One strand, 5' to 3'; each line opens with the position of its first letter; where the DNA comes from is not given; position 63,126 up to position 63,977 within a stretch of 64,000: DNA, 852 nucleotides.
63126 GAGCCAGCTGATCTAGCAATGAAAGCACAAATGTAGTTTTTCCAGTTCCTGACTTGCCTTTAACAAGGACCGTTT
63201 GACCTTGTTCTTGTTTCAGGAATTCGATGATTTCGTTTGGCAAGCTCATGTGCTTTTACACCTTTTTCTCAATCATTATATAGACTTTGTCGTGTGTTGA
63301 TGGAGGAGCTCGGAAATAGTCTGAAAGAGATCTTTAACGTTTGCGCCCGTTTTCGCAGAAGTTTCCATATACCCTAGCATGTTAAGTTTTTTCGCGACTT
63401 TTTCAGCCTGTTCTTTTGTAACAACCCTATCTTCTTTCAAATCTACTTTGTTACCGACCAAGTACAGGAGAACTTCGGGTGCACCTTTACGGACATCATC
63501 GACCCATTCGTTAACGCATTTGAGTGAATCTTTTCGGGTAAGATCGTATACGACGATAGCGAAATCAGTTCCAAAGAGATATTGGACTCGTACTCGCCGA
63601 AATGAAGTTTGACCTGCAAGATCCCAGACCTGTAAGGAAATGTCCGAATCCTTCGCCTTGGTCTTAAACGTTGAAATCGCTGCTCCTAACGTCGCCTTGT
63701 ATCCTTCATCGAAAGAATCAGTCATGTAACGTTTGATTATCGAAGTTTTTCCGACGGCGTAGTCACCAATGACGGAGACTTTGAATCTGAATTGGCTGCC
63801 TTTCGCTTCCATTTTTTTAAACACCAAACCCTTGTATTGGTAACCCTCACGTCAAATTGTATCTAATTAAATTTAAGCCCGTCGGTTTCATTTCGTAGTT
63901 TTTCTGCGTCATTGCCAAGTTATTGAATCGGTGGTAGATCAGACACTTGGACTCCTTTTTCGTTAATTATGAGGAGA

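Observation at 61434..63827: Small GTPase / tandem KaiC-like ATPase / CheY-receiver operon: candidate undescribed signalling module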

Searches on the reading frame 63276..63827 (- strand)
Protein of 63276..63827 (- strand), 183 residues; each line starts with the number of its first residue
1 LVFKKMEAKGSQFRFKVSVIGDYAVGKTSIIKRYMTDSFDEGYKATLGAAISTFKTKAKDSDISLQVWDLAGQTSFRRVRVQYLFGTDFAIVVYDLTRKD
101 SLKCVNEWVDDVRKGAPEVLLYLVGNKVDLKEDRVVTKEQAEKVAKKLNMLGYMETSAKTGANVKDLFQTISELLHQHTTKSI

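Call 3: search_protein_families(library=pfam, proteins=[window:63276-63827:-], max_evalue=0.01)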
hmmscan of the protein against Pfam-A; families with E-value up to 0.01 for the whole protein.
window:63276-63827:- (183 aa): 6 families
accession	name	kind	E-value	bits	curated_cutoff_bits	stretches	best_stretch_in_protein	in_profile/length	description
PF00071.28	Ras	-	6.8e-48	162.7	21.6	1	16-174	1-159/162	Ras family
PF08477.19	Roc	-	3.4e-28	98.7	27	1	16-129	1-119/119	Ras of Complex, Roc, domain of DAPkinase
PF00025.27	Arf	-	1.6e-13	51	22.3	1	10-173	10-172/174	ADP-ribosylation factor family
PF00009.33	GTP_EFTU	-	1.2e-05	25.4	26.5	1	48-175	54-186/188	Elongation factor Tu GTP binding domain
PF04670.18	Gtr1_RagA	-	6.3e-05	23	22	1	17-146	2-142/232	Gtr1/RagA G protein conserved region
PF01926.29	MMR_HSR1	-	0.0015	19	21.9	1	16-112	1-99/113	50S ribosome-binding GTPase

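Call 4: search_protein_families(library=ncbifam, proteins=[window:63276-63827:-], max_evalue=0.01)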
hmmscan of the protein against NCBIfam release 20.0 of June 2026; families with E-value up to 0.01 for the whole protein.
window:63276-63827:- (183 aa): 5 families
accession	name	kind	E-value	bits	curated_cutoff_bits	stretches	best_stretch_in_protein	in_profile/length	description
TIGR00231.1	small_GTP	domain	2.4e-21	76.2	42.5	1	15-171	4-162/164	GTP-binding protein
NF000908.1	PRK00089.1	equivalog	2.3e-06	27.1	237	1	85-178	81-170/291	GTPase Era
TIGR03594.1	GTPase_EngA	equivalog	2.9e-06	26.6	306.7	1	123-181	291-352/432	ribosome biogenesis GTPase Der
TIGR03597.1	GTPase_YqeH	equivalog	0.0013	17.9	297.4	0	107-175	80-153/361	ribosome biogenesis GTPase YqeH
NF008955.0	PRK12297.1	equivalog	0.0094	14.9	406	0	123-180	280-333/429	GTPase ObgE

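Call 23: search_solved_structures(query=window:63279-63827:-, max_evalue=1e-20)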
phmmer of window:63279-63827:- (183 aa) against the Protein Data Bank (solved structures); distinct sequences matched with E-value up to 1e-20: 228 (the best 60 are shown).
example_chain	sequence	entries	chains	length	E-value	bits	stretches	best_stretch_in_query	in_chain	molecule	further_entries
2e9s_A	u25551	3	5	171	2e-39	138.4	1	14-178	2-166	Ras-related protein Rab-6B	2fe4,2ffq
2y8e_A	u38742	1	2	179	1.3e-38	135.8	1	14-173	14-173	RAB-PROTEIN 6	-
1yzq_A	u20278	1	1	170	4.3e-38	134.1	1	14-173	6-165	small GTP binding protein RAB6 isoform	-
9ayr_C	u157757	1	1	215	6.3e-38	133.5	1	11-177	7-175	GTP-binding protein YPT6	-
8ij9_A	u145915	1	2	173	1.1e-37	132.8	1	14-174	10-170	Ras-related protein Rab-6B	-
2gil_A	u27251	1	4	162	1.3e-37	132.5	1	14-172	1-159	Ras-related protein Rab-6A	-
5lef_A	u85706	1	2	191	2.6e-37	131.6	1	14-175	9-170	Ras-related protein Rab-6A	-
3cwz_A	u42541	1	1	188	3.8e-37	131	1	14-175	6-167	Ras-related protein Rab-6A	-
3bbp_A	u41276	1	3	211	4.7e-37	130.7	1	14-175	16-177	Ras-related protein Rab-6A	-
4dkx_A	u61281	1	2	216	6.7e-37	130.2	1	14-175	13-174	Ras-related protein Rab-6A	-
9ltq_A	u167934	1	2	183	4.8e-32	114.4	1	12-178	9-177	Ras-related protein Rab-43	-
9ltp_B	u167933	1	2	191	5.4e-32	114.2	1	12-178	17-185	Ras-related protein Rab-43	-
2hei_A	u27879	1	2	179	5.7e-32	114.2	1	14-176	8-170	Ras-related protein Rab-5B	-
2hup_A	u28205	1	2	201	6.3e-32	114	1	12-178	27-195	RAS-related protein RAB-43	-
1d5c_A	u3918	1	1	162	6.5e-32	114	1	15-171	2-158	RAB6 GTPASE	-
7ezb_A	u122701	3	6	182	3e-31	111.8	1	11-176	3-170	Thorarchaeota Rab | Chains: A,B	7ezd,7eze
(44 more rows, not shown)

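Call 51: find_homologous_proteins(query=window:63279-63812:-, max_evalue=1e-20)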
Query window:63279-63812:- (178 aa): 616 proteins with E <= 1e-20 among 996 candidates; the best 120 are listed.
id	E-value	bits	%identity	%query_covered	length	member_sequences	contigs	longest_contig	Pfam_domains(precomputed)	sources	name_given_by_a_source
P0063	1.2e-103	362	95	99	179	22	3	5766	PF00025.28,PF08477.20,PF04670.19,PF00071.29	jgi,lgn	jgi:small GTP-binding protein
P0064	6.6e-88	311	81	99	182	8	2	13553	PF00025.28,PF08477.20,PF00009.34,PF04670.19,PF00071.29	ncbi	ncbi:MAG: Rab family GTPase [Promethearchaeota archaeon]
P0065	6.4e-87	307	86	93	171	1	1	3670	PF00025.28,PF08477.20,PF00009.34,PF04670.19,PF00071.29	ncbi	-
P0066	2.1e-85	303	83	94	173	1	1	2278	PF00025.28,PF08477.20,PF00009.34,PF04670.19,PF00071.29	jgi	jgi:small GTP-binding protein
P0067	3.6e-85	302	79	99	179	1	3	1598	PF00025.28,PF08477.20,PF00009.34,PF04670.19,PF00071.29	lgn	-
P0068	2.0e-84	299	78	100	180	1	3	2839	PF00025.28,PF08477.20,PF00009.34,PF04670.19,PF00071.29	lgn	-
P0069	4.6e-84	298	78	98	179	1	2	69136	PF00025.28,PF08477.20,PF00071.29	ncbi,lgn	-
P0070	2.0e-83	296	77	100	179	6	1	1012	PF00025.28,PF08477.20,PF00009.34,PF04670.19,PF00071.29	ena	-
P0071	3.6e-83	295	77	99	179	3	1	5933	PF00025.28,PF08477.20,PF00009.34,PF04670.19,PF00071.29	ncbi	ncbi:MAG: Rab family GTPase [Candidatus Thorarchaeota archaeon]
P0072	4.4e-83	295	77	99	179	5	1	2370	PF00025.28,PF08477.20,PF00009.34,PF04670.19,PF00071.29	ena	-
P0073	1.4e-82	293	80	95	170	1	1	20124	PF00025.28,PF08477.20,PF00071.29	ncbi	-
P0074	2.0e-82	293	77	98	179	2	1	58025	PF00025.28,PF08477.20,PF00009.34,PF04670.19,PF00071.29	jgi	jgi:small GTP-binding protein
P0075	4.7e-82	292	82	93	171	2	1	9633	PF00025.28,PF08477.20,PF00009.34,PF04670.19,PF00071.29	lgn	-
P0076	7.8e-82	291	77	99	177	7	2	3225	PF00025.28,PF08477.20,PF00009.34,PF04670.19,PF00071.29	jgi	jgi:small GTP-binding protein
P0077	1.8e-81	290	76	98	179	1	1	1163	PF01926.30,PF00025.28,PF08477.20,PF00009.34,PF04670.19,PF00071.29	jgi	jgi:small GTP-binding protein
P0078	1.1e-80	287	76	98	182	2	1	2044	PF00025.28,PF08477.20,PF00009.34,PF04670.19,PF00071.29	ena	-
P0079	1.1e-80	287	81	93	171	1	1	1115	PF00025.28,PF08477.20,PF00009.34,PF04670.19,PF00071.29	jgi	jgi:small GTP-binding protein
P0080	1.4e-80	287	75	100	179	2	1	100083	PF00025.28,PF08477.20,PF00009.34,PF04670.19,PF00071.29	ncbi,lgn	ncbi:MAG: Rab family GTPase [Promethearchaeota archaeon]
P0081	1.8e-80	287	78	93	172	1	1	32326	PF00025.28,PF08477.20,PF00071.29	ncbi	-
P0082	2.6e-80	286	78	93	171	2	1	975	PF00025.28,PF08477.20,PF04670.19,PF00071.29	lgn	-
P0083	6.1e-80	285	79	93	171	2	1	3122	PF00025.28,PF08477.20,PF00009.34,PF04670.19,PF00071.29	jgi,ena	-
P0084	7.8e-80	284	76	99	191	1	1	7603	PF00025.28,PF08477.20,PF00009.34,PF04670.19,PF00071.29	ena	-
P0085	9.7e-80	284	72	98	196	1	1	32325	PF00025.28,PF08477.20,PF00009.34,PF04670.19,PF00071.29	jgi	jgi:Ras-related protein Rab-6A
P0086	4.7e-78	279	75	94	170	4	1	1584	PF00025.28,PF08477.20,PF00009.34,PF04670.19,PF00071.29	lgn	-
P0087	1.3e-76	274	73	94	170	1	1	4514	PF00025.28,PF08477.20,PF04670.19,PF00071.29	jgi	jgi:small GTP-binding protein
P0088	2.9e-76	273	75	93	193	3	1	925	PF00025.28,PF08477.20,PF00009.34,PF04670.19,PF00071.29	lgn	-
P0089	6.0e-76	272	70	100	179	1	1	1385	PF00025.28,PF08477.20,PF00009.34,PF00071.29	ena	-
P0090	1.4e-75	271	72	95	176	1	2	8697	PF00025.28,PF08477.20,PF00009.34,PF04670.19,PF00071.29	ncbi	ncbi:MAG: Rab family GTPase [Promethearchaeota archaeon]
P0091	1.7e-75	270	78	92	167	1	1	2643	PF00025.28,PF08477.20,PF00009.34,PF04670.19,PF00071.29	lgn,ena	-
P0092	1.9e-74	267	70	95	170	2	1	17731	PF00025.28,PF08477.20,PF04670.19,PF00071.29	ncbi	-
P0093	4.5e-74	266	71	97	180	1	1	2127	PF00025.28,PF08477.20,PF00009.34,PF00071.29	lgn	-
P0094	1.0e-73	265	69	96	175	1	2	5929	PF00025.28,PF08477.20,PF00009.34,PF04670.19,PF00071.29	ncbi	ncbi:MAG: Rab family GTPase [Promethearchaeota archaeon]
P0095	7.2e-70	252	68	92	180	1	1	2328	PF00025.28,PF08477.20,PF00071.29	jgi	-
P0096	2.0e-69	251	67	98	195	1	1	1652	PF01926.30,PF00025.28,PF08477.20,PF00009.34,PF04670.19,PF00071.29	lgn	-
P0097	4.5e-69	249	81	81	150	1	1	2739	PF00025.28,PF08477.20,PF00071.29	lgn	-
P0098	1.8e-65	238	62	97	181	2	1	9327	PF00025.28,PF08477.20,PF00009.34,PF04670.19,PF00071.29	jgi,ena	-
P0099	4.6e-64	233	62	99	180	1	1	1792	PF01926.30,PF00025.28,PF08477.20,PF00009.34,PF04670.19,PF00071.29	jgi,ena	-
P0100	1.2e-63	232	60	99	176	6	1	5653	PF01926.30,PF00025.28,PF08477.20,PF00009.34,PF04670.19,PF00071.29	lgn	-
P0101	1.6e-63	231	63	99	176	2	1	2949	PF00025.28,PF08477.20,PF00009.34,PF04670.19,PF00071.29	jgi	-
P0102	1.9e-63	231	61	99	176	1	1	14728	PF00025.28,PF08477.20,PF00009.34,PF00071.29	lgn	-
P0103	3.8e-63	230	60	100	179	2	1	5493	PF01926.30,PF00025.28,PF08477.20,PF00009.34,PF00071.29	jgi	-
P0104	1.8e-62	228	62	99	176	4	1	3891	PF00025.28,PF08477.20,PF00009.34,PF04670.19,PF00071.29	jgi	jgi:small GTP-binding protein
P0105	1.9e-60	221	68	83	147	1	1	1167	PF00025.28,PF08477.20,PF00009.34,PF00071.29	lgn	-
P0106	6.3e-59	216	57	99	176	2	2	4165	PF00025.28,PF08477.20,PF00009.34,PF04670.19,PF00071.29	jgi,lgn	jgi:small GTP-binding protein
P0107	4.0e-55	204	65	80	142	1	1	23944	PF01926.30,PF00025.28,PF08477.20,PF04670.19,PF00071.29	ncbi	-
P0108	1.1e-53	199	97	55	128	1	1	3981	PF00025.28,PF08477.20,PF00071.29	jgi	jgi:small GTP-binding protein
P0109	8.5e-35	138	76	48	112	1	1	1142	PF00025.28,PF08477.20,PF00071.29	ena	-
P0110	1.1e-34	138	43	96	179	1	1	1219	PF01926.30,PF00025.28,PF08477.20,PF04670.19,PF00071.29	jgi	jgi:Ras-related protein Rab-1A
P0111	1.4e-34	137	40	97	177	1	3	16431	PF00025.28,PF08477.20,PF00071.29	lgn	-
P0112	3.3e-34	136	66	56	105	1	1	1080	PF01926.30,PF00025.28,PF08477.20,PF00071.29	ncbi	-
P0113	4.5e-34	136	40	97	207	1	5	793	PF00025.28,PF08477.20,PF00009.34,PF00071.29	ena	-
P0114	9.4e-34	135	41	96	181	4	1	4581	PF00025.28,PF08477.20,PF00071.29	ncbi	ncbi:MAG: Rab family GTPase [Candidatus Asgardarchaeia archaeon]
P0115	4.5e-33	132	44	91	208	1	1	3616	PF00025.28,PF08477.20,PF00009.34,PF00071.29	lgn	-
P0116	5.7e-33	132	44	95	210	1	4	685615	PF00025.28,PF08477.20,PF00009.34,PF00071.29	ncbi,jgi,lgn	jgi:small GTP-binding protein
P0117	6.1e-33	132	45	89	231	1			PF00025.28,PF08477.20,PF00009.34,PF00071.29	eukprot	eukprot:TRINITY_DN44474_c0_g1_i1.p1 TRINITY_DN44474_c0_g1~~TRINITY_DN44474_c0_g1_i1.p1 ORF type:comp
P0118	1.9e-32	130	42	96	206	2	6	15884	PF01926.30,PF00025.28,PF08477.20,PF00009.34,PF00071.29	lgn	-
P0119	1.9e-32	130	42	96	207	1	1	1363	PF01926.30,PF00025.28,PF08477.20,PF00071.29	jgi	jgi:Ras-related protein Rab-6A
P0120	1.9e-32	130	44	93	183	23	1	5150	PF00025.28,PF08477.20,PF00071.29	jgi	-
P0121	2.0e-32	130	44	91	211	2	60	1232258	PF00025.28,PF08477.20,PF00009.34,PF00071.29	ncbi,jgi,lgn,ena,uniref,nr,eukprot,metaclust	ncbi:small GTP-binding protein of Rab family, Rab6 [Cyanidioschyzon merolae strain 10D]|jgi:Ras-rela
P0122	2.3e-32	130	43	91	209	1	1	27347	PF00025.28,PF08477.20,PF00009.34,PF03193.23,PF00071.29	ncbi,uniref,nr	ncbi:hypothetical protein ILUMI_13571 [Ignelater luminosus]|uniref:Rab6 n=1 Tax=Ignelater luminosus 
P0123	3.4e-32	130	38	94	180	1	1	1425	PF01926.30,PF00025.28,PF08477.20,PF00071.29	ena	-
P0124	4.1e-32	129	42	96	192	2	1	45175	PF01926.30,PF00025.28,PF08477.20,PF00009.34,PF00071.29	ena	-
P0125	4.7e-32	129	43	92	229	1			PF00025.28,PF08477.20,PF00009.34,PF00071.29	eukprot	eukprot:TRINITY_DN6075_c0_g1_i1.p1 TRINITY_DN6075_c0_g1~~TRINITY_DN6075_c0_g1_i1.p1 ORF type:complet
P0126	5.3e-32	129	37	97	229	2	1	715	PF01926.30,PF00025.28,PF08477.20,PF00071.29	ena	-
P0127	5.7e-32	129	45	89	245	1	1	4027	PF00025.28,PF08477.20,PF00009.34,PF00071.29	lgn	-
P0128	9.8e-32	128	44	89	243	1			PF00025.28,PF08477.20,PF00009.34,PF00071.29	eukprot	eukprot:Rhum_TRINITY_DN14369_c24_g1::Rhum_TRINITY_DN14369_c24_g1_i1::g.86855::m.86855/K07893/RAB6A; 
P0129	1.0e-31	128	41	96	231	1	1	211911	PF00025.28,PF08477.20,PF00009.34,PF00071.29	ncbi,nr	ncbi:Ras-related protein RABH1b [Diplonema papillatum]|nr:Ras-related protein RABH1b [Diplonema papi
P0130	1.4e-31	128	38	95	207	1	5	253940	PF01926.30,PF00025.28,PF08477.20,PF00009.34,PF04670.19,PF00071.29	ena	-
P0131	1.6e-31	127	43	91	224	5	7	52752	PF01926.30,PF00025.28,PF08477.20,PF00009.34,PF03193.23,PF00071.29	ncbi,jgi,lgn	jgi:Ras-related protein Rab-6A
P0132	2.4e-31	127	41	95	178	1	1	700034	PF01926.30,PF00025.28,PF08477.20,PF04670.19,PF00071.29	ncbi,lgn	-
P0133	3.7e-31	126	41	88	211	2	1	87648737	PF00025.28,PF08477.20,PF00009.34,PF00071.29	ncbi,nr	ncbi:Ras-related protein Rab6 [Schistosoma japonicum]|nr:Ras-related protein Rab6 [Schistosoma japon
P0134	4.4e-31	126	43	90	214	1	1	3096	PF01926.30,PF00025.28,PF08477.20,PF00009.34,PF03193.23,PF04670.19,PF00071.29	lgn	-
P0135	5.6e-31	126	42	94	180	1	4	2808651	PF00025.28,PF08477.20,PF00071.29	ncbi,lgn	ncbi:MAG: GTP-binding protein [Promethearchaeati archaeon SRVP18_Atabeyarchaeia-1]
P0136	7.4e-31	125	39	93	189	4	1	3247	PF01926.30,PF00025.28,PF08477.20,PF04670.19,PF00071.29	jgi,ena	-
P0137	7.7e-31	125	40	89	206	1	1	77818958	PF00025.28,PF08477.20,PF00009.34,PF04670.19,PF00071.29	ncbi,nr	ncbi:unnamed protein product [Schistosoma turkestanicum]|nr:unnamed protein product [Schistosoma tur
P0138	9.9e-31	125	43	91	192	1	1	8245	PF00025.28,PF08477.20,PF00009.34,PF00071.29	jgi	-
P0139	1.1e-30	125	39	89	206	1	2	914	PF01926.30,PF00025.28,PF08477.20,PF00009.34,PF03193.23,PF04670.19,PF00071.29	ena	-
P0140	1.2e-30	125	42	90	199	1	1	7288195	PF00025.28,PF08477.20,PF00009.34,PF00071.29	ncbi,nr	ncbi:hypothetical protein K1719_009968 [Acacia pycnantha]|nr:hypothetical protein K1719_009968 [Acac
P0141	1.2e-30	125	44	89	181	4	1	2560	PF00025.28,PF08477.20,PF00071.29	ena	-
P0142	1.4e-30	124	42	93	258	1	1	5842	PF00025.28,PF08477.20,PF00009.34,PF00071.29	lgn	-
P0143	1.8e-30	124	40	92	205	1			PF00025.28,PF08477.20,PF00009.34,PF03193.23,PF00071.29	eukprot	eukprot:TRINITY_DN6717_c0_g1_i1.p1 TRINITY_DN6717_c0_g1~~TRINITY_DN6717_c0_g1_i1.p1 ORF type:complet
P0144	1.8e-30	124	43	92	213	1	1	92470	PF00025.28,PF08477.20,PF00009.34,PF03193.23,PF00071.29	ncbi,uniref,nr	ncbi:ras-related protein Rab6-like [Musca vetustissima]|uniref:ras-related protein Rab6-like n=1 Tax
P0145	2.0e-30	124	39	99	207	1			PF00025.28,PF08477.20,PF00009.34,PF00071.29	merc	-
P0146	2.2e-30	124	42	94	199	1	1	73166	PF00025.28,PF08477.20,PF00009.34,PF00071.29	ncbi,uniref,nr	ncbi:ras-related protein RHN1-like isoform X1 [Neltuma alba]|uniref:ras-related protein RHN1-like is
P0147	2.7e-30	123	40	93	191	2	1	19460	PF00025.28,PF08477.20,PF04670.19,PF00071.29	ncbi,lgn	ncbi:MAG: Rab family GTPase [Candidatus Heimdallarchaeota archaeon]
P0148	3.0e-30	123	40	90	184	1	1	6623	PF00025.28,PF08477.20,PF00009.34,PF00071.29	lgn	-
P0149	3.3e-30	123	40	94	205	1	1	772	PF01926.30,PF00025.28,PF09439.17,PF08477.20,PF00009.34,PF00071.29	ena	-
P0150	5.2e-30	122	39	89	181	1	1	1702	PF00025.28,PF08477.20,PF00071.29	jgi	jgi:small GTP-binding protein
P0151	5.2e-30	122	39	94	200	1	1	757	PF00025.28,PF08477.20,PF00009.34,PF00071.29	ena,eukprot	eukprot:CAMPEP_0168589616 /NCGR_PEP_ID=MMETSP0420-20121227/6107_1 /TAXON_ID=498008 /ORGANISM="Pesson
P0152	7.0e-30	122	40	93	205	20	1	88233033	PF00025.28,PF08477.20,PF00009.34,PF04670.19,PF00071.29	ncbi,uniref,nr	ncbi:unnamed protein product [Schistosoma mattheei]|uniref:Uncharacterized protein n=1 Tax=Schistoso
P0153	7.3e-30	122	39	94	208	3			PF00025.28,PF08477.20,PF00009.34,PF00071.29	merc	-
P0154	7.9e-30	122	38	97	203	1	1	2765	PF01926.30,PF00025.28,PF08477.20,PF00009.34,PF03193.23,PF04670.19,PF00071.29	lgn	-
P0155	8.3e-30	122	39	92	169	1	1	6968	PF00025.28,PF08477.20,PF04670.19,PF00071.29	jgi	jgi:small GTP-binding protein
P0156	9.1e-30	122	42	97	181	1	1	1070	PF00025.28,PF08477.20,PF00071.29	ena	-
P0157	9.2e-30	122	38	97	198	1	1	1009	PF00025.28,PF08477.20,PF03193.23,PF04670.19,PF00071.29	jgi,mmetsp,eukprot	mmetsp:Transcript_672/g.974 ORF Transcript_672/g.974 Transcript_672/m.974 type:complete len:199 (-) 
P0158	1.2e-29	121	40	92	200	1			PF00025.28,PF08477.20,PF00009.34,PF04670.19,PF00071.29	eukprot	eukprot:TRINITY_DN565_c0_g1_i4.p2 TRINITY_DN565_c0_g1~~TRINITY_DN565_c0_g1_i4.p2 ORF type:complete l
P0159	1.2e-29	121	40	90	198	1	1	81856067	PF00025.28,PF08477.20,PF00009.34,PF04670.19,PF00071.29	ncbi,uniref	ncbi:hypothetical protein VNO77_00247 [Canavalia gladiata]|uniref:Ras-related protein RHN1-like n=1 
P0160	1.3e-29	121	42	90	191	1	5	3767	PF01926.30,PF00025.28,PF08477.20,PF00009.34,PF03193.23,PF04670.19,PF00071.29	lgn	-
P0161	1.4e-29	121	40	96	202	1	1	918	PF01926.30,PF00025.28,PF08477.20,PF00009.34,PF03193.23,PF00071.29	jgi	-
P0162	1.5e-29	121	38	93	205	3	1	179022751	PF00025.28,PF08477.20,PF00009.34,PF04670.19,PF00071.29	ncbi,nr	ncbi:unnamed protein product [Trichobilharzia szidati]|nr:unnamed protein product [Trichobilharzia s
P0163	1.5e-29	121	40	90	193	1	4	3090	PF00025.28,PF09439.17,PF08477.20,PF00503.27,PF00009.34,PF03193.23,PF04670.19,PF00071.29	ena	-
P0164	1.6e-29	121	39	95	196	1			PF00025.28,PF08477.20,PF00009.34,PF04670.19,PF00071.29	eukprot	eukprot:TRINITY_DN154_c0_g3_i1.p1 TRINITY_DN154_c0_g3~~TRINITY_DN154_c0_g3_i1.p1 ORF type:complete l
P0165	1.7e-29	121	41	91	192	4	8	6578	PF01926.30,PF00025.28,PF08477.20,PF03193.23,PF04670.19,PF00071.29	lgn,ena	-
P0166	1.9e-29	121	41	88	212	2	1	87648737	PF00025.28,PF08477.20,PF00009.34,PF00071.29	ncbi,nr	ncbi:Ras-related protein Rab6 [Schistosoma japonicum]|nr:Ras-related protein Rab6 [Schistosoma japon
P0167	2.0e-29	121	38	98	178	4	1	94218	PF00025.28,PF08477.20,PF00071.29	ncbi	ncbi:MAG: Rab family GTPase [Candidatus Asgardarchaeia archaeon]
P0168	2.0e-29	121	41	93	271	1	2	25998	PF00025.28,PF08477.20,PF00009.34,PF00071.29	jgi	jgi:Ras-related protein Rab-6A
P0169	2.1e-29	120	38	99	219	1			PF00025.28,PF08477.20,PF00009.34,PF03193.23,PF00071.29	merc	-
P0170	2.4e-29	120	38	96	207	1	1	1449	PF01926.30,PF00025.28,PF08477.20,PF00009.34,PF00071.29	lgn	-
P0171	2.5e-29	120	38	96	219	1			PF00025.28,PF08477.20,PF00009.34,PF00071.29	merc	-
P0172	2.6e-29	120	39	92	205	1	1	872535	PF00025.28,PF09439.17,PF08477.20,PF04670.19,PF00071.29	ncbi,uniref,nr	ncbi:ras-related protein Rab-19-like [Ylistrum balloti]|uniref:ras-related protein Rab-19-like n=1 T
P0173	2.8e-29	120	40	89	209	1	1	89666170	PF00025.28,PF08477.20,PF00009.34,PF00071.29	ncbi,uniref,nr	ncbi:hypothetical protein MN116_002535 [Schistosoma mekongi]|uniref:Rab6 n=1 Tax=Schistosoma mekongi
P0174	2.9e-29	120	41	91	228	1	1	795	PF01926.30,PF00025.28,PF08477.20,PF00009.34,PF00071.29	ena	-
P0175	3.0e-29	120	40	95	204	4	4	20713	PF00025.28,PF08477.20,PF00071.29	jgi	jgi:small GTP-binding protein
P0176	3.8e-29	120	38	96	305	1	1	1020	PF00025.28,PF08477.20,PF00071.29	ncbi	ncbi:hypothetical protein LCGC14_3130880, partial [marine sediment metagenome]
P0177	3.9e-29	120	43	93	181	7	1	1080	PF00025.28,PF08477.20,PF00071.29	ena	-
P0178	4.0e-29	120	39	96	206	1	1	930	PF00025.28,PF08477.20,PF00009.34,PF03193.23,PF00071.29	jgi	-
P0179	4.2e-29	120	38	96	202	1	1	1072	PF01926.30,PF00025.28,PF08477.20,PF00009.34,PF03193.23,PF00071.29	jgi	-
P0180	4.3e-29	119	38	96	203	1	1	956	PF01926.30,PF00025.28,PF08477.20,PF00071.29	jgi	jgi:small GTP-binding protein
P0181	4.7e-29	119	41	90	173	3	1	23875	PF00025.28,PF08477.20,PF00071.29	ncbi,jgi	ncbi:MAG: Rab family GTPase [Candidatus Asgardarchaeia archaeon]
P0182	5.6e-29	119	39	96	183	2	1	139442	PF00025.28,PF08477.20,PF00009.34,PF04670.19,PF00071.29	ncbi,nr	ncbi:MAG: GTP-binding protein [Candidatus Heimdallarchaeota archaeon]|nr:GTP-binding protein [Candid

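Call 53: find_encoding_contigs(protein=P0102, flank=5000, max_places=2)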
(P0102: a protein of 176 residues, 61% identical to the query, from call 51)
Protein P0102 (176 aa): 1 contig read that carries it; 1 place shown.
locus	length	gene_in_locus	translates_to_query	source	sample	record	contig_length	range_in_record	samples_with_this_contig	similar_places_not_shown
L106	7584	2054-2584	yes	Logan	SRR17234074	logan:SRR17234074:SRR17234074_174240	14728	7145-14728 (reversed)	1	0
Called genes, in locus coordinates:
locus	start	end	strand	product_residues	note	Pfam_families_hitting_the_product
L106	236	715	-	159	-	PF06745:ATPase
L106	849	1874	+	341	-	PF13481:AAA_25 (weak), PF06745:ATPase, PF23442:DUF7125 (faint)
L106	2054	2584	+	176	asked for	PF00025:Arf, PF00009:GTP_EFTU (faint), PF00071:Ras, PF08477:Roc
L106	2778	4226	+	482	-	PF06745:ATPase, PF07088:GvpD_P-loop (weak), PF13481:AAA_25 (weak), PF20440:GvpD_bR2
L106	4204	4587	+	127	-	PF00072:Response_reg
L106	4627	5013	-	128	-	PF01592:NifU_N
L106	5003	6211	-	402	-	PF00266:Aminotran_5, PF01212:Beta_elim_lyase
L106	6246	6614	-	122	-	PF13686:DrsE_2 (weak), PF02635:DsrE, PF13686:DrsE_2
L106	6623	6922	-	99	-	PF01206:TusA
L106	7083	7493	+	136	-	-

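Call 54: find_encoding_contigs(protein=P0098, flank=5000, max_places=2)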
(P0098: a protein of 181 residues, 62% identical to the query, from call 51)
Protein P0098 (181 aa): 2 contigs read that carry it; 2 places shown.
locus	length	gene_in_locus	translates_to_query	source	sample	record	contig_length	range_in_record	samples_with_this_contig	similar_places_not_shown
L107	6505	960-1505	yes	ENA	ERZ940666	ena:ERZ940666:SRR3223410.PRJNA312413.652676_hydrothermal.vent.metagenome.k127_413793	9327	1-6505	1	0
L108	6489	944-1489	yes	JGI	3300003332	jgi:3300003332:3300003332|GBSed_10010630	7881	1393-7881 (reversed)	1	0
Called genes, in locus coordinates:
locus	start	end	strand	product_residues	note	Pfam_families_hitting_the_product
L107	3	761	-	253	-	?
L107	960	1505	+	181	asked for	PF00025:Arf, PF00009:GTP_EFTU (weak), PF00071:Ras, PF04670:Gtr1_RagA, PF08477:Roc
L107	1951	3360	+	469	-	PF06745:ATPase, PF07088:GvpD_P-loop, PF20440:GvpD_bR2 (weak)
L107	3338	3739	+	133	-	PF00072:Response_reg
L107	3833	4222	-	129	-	PF01592:NifU_N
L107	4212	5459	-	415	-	PF00266:Aminotran_5, PF01212:Beta_elim_lyase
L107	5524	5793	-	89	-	PF01206:TusA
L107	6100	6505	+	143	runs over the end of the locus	-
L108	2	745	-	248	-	?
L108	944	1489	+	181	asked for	PF00025:Arf, PF00009:GTP_EFTU (weak), PF00071:Ras, PF04670:Gtr1_RagA, PF08477:Roc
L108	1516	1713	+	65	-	-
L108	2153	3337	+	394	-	PF06745:ATPase (weak), PF20440:GvpD_bR2 (weak)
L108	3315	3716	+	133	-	PF00072:Response_reg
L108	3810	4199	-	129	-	PF01592:NifU_N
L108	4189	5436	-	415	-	PF00266:Aminotran_5, PF01212:Beta_elim_lyase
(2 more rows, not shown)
